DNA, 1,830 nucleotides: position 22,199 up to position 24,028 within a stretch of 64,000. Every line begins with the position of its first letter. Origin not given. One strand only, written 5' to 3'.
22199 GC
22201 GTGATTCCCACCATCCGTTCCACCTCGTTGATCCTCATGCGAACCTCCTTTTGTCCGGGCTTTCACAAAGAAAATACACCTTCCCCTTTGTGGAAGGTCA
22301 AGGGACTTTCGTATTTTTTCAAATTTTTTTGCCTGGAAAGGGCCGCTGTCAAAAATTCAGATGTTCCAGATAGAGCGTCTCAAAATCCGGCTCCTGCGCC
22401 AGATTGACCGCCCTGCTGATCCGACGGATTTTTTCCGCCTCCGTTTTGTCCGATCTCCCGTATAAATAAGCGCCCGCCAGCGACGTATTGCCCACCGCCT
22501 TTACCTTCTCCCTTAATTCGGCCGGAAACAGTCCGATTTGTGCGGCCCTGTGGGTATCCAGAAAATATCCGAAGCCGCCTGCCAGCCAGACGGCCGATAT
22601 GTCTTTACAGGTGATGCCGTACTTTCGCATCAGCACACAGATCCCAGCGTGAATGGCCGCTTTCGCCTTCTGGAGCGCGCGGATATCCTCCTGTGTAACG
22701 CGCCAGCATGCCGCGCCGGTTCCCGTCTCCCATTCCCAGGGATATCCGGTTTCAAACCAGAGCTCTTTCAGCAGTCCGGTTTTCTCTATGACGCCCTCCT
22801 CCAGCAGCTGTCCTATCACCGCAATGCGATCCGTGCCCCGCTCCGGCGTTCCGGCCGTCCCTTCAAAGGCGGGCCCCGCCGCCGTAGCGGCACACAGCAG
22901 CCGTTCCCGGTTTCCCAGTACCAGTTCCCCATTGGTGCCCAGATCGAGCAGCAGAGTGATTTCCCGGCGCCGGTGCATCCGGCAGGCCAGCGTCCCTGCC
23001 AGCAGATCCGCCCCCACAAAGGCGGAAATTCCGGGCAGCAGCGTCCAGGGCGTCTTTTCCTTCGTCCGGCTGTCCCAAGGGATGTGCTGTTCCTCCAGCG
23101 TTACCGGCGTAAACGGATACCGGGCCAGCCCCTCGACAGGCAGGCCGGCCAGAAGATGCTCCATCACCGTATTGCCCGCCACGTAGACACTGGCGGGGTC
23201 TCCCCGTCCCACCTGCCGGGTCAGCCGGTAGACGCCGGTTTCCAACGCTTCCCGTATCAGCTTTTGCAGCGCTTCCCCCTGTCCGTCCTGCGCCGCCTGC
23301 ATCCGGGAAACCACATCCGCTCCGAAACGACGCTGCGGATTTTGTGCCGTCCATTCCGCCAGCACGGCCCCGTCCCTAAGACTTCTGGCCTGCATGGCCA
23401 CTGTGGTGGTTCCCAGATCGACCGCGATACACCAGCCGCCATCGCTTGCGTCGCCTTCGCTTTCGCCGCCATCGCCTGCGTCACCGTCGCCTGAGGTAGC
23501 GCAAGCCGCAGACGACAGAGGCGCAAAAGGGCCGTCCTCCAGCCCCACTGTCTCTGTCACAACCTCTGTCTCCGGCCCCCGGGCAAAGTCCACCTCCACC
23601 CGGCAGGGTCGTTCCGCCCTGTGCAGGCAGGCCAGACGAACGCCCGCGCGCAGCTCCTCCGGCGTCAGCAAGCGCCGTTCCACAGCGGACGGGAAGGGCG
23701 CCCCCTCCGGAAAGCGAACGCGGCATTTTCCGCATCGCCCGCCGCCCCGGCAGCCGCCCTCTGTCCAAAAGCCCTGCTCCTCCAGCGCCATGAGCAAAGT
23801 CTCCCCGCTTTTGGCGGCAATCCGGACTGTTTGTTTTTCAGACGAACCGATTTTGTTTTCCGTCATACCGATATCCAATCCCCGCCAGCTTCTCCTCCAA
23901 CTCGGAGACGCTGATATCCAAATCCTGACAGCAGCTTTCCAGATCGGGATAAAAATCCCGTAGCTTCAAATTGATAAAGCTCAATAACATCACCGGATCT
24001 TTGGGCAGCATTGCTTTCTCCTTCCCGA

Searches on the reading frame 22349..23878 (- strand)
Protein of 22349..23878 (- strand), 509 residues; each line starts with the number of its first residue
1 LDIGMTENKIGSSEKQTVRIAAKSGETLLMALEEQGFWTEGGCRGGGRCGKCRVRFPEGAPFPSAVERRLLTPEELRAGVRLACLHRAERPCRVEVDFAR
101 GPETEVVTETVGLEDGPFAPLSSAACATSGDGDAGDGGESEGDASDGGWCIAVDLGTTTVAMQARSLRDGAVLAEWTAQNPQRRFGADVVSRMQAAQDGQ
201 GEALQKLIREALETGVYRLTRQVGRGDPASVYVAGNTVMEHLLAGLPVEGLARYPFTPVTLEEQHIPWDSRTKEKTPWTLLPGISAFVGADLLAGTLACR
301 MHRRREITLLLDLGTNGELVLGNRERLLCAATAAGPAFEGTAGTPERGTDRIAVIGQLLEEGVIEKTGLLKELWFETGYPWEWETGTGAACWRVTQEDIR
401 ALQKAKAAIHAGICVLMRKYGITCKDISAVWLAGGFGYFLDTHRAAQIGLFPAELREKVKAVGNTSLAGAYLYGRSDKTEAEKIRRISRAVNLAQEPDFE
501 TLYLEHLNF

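Call 49: search_protein_families(library=pfam, max_evalue=0.00001, proteins=[window:22349-23878:-])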
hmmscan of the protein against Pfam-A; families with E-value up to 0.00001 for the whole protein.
window:22349-23878:- (509 aa): 3 families
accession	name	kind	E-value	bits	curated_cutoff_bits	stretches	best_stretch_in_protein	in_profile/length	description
PF14574.11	RACo_C_ter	-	5.1e-47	160.6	27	2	348-508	76-248/261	C-terminal domain of RACo the ASKHA domain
PF17651.6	Raco_middle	-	2.1e-36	125.5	26.8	1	151-303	3-162/163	RACo middle region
PF00111.32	Fer2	-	1e-11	45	21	1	15-88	5-76/77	2Fe-2S iron-sulfur cluster binding domain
